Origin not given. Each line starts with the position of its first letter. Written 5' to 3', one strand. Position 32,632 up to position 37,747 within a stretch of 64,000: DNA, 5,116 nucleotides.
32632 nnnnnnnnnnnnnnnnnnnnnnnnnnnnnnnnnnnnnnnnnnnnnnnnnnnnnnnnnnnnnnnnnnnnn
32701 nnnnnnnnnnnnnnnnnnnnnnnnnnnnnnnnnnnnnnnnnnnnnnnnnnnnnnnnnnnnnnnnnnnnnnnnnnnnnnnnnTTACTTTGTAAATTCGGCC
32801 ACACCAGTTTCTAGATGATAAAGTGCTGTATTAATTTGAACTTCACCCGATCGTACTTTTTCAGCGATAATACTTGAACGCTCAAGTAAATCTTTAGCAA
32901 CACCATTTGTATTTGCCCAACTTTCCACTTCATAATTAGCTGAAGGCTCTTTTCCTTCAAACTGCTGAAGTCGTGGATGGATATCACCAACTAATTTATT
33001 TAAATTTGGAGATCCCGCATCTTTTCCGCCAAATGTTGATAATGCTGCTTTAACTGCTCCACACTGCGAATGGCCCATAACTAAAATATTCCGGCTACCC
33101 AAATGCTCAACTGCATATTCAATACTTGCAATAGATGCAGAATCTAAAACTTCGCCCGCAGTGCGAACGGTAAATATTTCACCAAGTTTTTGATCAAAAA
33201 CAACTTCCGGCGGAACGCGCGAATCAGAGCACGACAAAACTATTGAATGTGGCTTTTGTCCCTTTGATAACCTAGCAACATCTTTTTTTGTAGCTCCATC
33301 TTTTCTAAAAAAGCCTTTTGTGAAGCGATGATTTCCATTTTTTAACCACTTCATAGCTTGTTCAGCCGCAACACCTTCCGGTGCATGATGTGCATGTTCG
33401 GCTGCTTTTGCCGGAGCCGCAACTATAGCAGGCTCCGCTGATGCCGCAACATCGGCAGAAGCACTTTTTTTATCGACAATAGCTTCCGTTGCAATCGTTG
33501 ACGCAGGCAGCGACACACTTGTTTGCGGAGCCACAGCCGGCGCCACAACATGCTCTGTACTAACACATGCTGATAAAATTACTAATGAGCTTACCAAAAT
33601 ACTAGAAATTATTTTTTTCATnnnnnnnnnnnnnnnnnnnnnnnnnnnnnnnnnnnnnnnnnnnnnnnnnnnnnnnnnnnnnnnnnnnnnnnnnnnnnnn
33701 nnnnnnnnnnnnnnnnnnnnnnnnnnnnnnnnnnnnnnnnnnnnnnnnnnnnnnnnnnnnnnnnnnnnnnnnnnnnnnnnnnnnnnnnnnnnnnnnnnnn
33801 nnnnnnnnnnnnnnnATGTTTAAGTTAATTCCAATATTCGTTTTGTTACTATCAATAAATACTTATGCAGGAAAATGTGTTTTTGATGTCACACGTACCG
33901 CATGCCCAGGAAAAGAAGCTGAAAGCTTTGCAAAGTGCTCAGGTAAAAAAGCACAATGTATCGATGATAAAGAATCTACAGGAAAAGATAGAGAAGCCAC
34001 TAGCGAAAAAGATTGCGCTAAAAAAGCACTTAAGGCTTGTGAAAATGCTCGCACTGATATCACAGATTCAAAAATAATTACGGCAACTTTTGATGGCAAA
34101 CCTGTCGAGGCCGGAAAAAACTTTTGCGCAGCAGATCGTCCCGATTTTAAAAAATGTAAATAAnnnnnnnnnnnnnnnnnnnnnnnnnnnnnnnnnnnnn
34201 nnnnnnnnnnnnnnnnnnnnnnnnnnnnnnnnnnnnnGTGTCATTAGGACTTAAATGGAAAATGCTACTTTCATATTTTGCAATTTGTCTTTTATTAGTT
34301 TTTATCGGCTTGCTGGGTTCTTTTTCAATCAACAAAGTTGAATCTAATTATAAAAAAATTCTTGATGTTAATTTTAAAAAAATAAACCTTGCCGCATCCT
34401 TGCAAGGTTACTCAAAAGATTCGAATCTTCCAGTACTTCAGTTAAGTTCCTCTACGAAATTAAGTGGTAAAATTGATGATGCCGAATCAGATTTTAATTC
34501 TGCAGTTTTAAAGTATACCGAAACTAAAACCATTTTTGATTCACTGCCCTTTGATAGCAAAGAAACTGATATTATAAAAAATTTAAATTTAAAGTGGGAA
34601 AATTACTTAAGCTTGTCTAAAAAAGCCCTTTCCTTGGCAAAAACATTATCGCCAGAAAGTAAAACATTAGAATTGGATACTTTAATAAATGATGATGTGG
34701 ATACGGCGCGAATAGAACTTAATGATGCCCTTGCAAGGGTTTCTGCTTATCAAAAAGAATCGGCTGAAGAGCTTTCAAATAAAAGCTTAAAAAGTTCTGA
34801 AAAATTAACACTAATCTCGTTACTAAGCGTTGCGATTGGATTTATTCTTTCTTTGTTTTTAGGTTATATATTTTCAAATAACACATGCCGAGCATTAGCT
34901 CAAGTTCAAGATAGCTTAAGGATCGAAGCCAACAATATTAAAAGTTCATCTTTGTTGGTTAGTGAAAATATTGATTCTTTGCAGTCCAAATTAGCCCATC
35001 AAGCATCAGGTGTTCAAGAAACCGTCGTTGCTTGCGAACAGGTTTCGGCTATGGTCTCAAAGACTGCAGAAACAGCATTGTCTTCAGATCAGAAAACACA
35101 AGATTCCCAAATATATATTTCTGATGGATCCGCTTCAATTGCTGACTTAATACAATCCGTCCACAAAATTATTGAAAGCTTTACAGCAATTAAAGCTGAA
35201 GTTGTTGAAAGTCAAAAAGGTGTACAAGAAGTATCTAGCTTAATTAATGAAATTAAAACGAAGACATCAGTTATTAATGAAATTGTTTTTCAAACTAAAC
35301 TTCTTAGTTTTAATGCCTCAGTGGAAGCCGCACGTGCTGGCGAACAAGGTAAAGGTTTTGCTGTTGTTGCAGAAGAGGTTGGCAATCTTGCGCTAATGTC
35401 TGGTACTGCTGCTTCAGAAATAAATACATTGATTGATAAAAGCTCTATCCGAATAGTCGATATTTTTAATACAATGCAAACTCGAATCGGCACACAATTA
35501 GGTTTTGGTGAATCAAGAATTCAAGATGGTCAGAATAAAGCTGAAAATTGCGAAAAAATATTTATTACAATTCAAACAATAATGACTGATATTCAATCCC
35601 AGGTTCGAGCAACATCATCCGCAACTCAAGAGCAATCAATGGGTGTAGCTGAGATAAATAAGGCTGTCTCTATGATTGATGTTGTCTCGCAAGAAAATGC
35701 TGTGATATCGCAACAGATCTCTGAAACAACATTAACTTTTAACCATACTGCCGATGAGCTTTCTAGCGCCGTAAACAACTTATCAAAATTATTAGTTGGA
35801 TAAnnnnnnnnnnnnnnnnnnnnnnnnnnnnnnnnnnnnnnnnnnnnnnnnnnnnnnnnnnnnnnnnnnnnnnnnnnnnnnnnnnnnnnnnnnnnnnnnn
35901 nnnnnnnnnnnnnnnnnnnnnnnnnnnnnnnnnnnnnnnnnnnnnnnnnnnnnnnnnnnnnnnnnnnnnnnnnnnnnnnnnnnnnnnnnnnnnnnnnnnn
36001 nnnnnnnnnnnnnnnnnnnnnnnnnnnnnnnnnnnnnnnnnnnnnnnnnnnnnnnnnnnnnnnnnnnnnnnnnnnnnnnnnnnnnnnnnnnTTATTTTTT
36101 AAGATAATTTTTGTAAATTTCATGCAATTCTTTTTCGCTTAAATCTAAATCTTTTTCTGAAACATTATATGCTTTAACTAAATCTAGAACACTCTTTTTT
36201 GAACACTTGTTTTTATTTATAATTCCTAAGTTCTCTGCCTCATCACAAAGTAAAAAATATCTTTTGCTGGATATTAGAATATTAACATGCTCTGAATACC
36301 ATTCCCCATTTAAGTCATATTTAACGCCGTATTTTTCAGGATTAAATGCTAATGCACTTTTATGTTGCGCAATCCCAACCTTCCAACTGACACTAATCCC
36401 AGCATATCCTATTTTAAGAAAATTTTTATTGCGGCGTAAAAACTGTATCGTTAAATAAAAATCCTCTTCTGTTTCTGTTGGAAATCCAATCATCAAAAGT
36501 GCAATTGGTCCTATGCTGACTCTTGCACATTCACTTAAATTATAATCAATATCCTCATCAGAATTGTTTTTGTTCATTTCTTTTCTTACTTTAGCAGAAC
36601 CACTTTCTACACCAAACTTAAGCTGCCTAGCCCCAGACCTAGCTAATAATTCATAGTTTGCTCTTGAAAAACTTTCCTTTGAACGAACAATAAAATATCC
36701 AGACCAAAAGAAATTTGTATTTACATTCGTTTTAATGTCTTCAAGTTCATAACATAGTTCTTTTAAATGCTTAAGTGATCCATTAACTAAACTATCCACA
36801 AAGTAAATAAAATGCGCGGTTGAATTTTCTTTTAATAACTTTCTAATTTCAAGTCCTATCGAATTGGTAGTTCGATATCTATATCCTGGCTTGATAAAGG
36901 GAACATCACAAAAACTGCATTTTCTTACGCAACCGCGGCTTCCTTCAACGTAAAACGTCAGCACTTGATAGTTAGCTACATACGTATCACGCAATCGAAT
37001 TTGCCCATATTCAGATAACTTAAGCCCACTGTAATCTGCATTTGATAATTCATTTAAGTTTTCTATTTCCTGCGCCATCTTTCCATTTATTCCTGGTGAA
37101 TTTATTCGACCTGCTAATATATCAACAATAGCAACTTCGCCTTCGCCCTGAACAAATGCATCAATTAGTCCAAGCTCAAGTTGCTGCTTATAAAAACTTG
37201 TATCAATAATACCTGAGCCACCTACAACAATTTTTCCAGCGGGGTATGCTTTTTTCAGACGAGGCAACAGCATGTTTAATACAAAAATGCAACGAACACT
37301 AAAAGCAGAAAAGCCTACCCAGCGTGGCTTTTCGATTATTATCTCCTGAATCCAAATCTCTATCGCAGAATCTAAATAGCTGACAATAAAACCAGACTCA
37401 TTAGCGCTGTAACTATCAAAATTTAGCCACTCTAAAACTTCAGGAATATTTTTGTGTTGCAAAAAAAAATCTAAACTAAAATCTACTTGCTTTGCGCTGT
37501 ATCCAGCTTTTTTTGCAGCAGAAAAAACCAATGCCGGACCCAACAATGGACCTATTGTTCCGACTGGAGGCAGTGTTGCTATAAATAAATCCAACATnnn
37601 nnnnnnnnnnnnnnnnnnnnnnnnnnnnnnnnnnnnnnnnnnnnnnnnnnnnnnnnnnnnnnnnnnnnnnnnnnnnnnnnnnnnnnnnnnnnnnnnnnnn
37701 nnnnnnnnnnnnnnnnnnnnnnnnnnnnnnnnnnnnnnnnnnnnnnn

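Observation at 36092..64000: A ~28-kb block of tailoring enzymes with no visible scaffold: candidate undescribed modification system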

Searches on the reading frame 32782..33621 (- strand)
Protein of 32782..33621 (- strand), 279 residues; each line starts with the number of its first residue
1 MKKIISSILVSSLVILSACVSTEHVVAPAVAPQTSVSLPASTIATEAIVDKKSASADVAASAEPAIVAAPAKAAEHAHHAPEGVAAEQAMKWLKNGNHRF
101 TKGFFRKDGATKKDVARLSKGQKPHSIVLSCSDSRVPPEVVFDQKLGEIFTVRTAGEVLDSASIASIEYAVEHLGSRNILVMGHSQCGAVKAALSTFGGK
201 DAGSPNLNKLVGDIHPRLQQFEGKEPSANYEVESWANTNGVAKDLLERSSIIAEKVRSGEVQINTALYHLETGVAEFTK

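Call 57: search_protein_families(library=pfam, max_evalue=0.01, proteins=[window:32782-33621:-])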
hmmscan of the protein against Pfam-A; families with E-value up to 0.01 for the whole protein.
window:32782-33621:- (279 aa): 1 family
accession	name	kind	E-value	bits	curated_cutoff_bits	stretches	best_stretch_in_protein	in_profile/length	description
PF00484.24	Pro_CA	-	2.7e-37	128.9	25.7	1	127-273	2-154/156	Carbonic anhydrase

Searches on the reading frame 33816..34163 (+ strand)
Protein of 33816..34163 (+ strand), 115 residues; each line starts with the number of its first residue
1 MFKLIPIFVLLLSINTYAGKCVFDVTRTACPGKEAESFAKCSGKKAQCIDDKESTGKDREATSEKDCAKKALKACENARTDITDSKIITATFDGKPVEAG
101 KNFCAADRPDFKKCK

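Call 57: search_protein_families(library=pfam, max_evalue=0.01, proteins=[window:33816-34163:+])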
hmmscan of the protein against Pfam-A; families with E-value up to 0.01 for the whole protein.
window:33816-34163:+ (115 aa): 1 family
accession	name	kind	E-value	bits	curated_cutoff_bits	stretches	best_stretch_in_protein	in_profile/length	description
PF06986.16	F_T4SS_TraN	-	0.0022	18.1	23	1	17-103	63-146/240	F-type Type IV secretion system, TraN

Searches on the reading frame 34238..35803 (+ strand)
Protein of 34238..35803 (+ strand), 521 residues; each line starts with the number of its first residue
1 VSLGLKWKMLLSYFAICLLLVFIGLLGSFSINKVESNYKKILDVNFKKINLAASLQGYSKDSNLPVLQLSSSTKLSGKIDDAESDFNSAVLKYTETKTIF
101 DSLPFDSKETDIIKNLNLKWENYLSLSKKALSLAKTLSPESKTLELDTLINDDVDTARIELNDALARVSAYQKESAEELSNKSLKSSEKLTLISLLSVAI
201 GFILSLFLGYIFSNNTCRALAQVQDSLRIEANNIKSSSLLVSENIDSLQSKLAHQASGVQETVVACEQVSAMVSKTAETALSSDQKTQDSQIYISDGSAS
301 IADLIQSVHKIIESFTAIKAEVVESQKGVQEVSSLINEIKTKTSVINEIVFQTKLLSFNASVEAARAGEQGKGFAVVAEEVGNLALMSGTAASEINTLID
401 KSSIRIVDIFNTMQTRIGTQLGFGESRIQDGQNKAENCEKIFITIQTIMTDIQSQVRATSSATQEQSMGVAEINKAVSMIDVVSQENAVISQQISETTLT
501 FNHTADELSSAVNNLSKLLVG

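Call 57: search_protein_families(library=pfam, max_evalue=0.01, proteins=[window:34238-35803:+])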
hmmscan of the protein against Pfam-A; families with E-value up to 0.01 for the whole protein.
window:34238-35803:+ (521 aa): 2 families
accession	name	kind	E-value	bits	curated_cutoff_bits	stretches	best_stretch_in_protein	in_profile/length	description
PF00015.26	MCPsignal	-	2.3e-30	106.1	34.6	1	322-483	18-171/172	Methyl-accepting chemotaxis protein (MCP) signalling domain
PF12729.13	4HB_MCP_1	-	1.1e-12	48.3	27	1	6-184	5-178/181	Four helix bundle sensory module for signal transduction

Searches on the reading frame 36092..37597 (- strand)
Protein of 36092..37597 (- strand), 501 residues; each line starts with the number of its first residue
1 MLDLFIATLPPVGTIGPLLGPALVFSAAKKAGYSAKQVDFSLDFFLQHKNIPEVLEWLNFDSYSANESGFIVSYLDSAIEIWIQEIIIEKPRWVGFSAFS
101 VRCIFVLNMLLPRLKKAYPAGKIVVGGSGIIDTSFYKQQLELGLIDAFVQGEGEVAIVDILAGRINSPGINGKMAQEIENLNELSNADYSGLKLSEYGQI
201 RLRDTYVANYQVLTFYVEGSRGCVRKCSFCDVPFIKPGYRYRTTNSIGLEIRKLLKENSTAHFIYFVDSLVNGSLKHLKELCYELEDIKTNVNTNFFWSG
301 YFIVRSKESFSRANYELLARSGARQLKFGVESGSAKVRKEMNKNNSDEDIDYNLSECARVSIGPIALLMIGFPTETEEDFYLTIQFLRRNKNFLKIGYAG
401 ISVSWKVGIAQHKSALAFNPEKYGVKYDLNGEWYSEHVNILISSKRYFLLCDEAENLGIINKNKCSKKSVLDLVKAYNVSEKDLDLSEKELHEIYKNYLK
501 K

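Call 4: search_protein_families(library=pfam, max_evalue=0.01, proteins=[window:36092-37597:-])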
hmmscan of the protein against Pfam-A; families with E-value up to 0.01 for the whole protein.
window:36092-37597:- (501 aa): 2 families
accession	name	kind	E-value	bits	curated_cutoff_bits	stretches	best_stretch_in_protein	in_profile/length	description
PF04055.27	Radical_SAM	-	2.3e-17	64.1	29.5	1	219-387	3-166/166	Radical SAM superfamily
PF02310.24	B12-binding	-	2.4e-06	27.8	32.1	1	66-160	25-120/121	B12 binding domain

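Call 19: search_protein_families(library=ncbifam, max_evalue=0.05, proteins=[window:36092-37597:-])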
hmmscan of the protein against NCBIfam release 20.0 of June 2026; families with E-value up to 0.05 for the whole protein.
window:36092-37597:- (501 aa): 26 families (the best 25 are shown)
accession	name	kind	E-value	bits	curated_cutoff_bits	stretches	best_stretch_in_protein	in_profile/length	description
TIGR04479.1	bcpD_PhpK_rSAM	subfamily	1.6e-25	89.5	600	1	173-391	195-410/504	PhpK family radical SAM P-methyltransferase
TIGR04072.2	rSAM_ladder_B12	equivalog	2.6e-23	82.4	360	1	119-411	97-370/443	lipid biosynthesis B12-binding/radical SAM protein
TIGR03975.1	rSAM_ocin_1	subfamily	1e-20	73.8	281.85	1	54-388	92-428/606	RiPP maturation radical SAM C-methyltransferase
TIGR04013.1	B12_SAM_MJ_1487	hypoth_equivalog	2.4e-19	69.4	251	1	83-388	35-331/382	TIGR04013 family B12-binding domain/radical SAM domain-containing protein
TIGR04385.1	B12_rSAM_cofa1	equivalog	8e-19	68.2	450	1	110-387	89-361/438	B12 lower ligand biosynthesis radical SAM protein BzaD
TIGR03471.1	HpnJ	equivalog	1.4e-15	57.1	577.6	1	173-389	164-364/472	hopanoid biosynthesis associated radical SAM protein HpnJ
NF050148.1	rSAM_ApyD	equivalog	1.6e-13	50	750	1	84-387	68-363/645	RiPP biosynthesis radical SAM protein ApyD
TIGR04014.1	B12_SAM_MJ_0865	equivalog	1.1e-12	47.5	360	2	328-388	274-334/434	methyl-coenzyme M reductase glutamine C-methyltransferase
TIGR03960.1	rSAM_fuse_unch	hypoth_equivalog_domain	3.5e-12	45.6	462.3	1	217-381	256-415/605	TIGR03960 family B12-binding radical SAM protein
TIGR00089.1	TIGR00089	subfamily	8.9e-12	44.5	251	1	211-390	137-318/429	MiaB/RimO family radical SAM methylthiotransferase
TIGR01125.1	TIGR01125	equivalog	9.9e-11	41.3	356.95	1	215-397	138-322/432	30S ribosomal protein S12 methylthiotransferase RimO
TIGR01574.1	miaB-methiolase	equivalog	1.4e-09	37.6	355.3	1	202-389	135-324/437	tRNA (N6-isopentenyl adenosine(37)-C2)-methylthiotransferase MiaB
TIGR02026.1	BchE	equivalog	6.7e-09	35.1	481.35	1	90-385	63-360/497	magnesium-protoporphyrin IX monomethyl ester anaerobic oxidative cyclase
NF040546.1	rSAM_CUAEP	equivalog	2.9e-08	32.8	500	1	66-395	24-346/468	CUAEP/CCAEP-tail radical SAM (seleno)protein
NF038361.1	rSAM_Sden_1168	equivalog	3.4e-08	32.5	575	1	157-382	226-443/560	Sden_1168 family B12-binding radical SAM P-methyltransferase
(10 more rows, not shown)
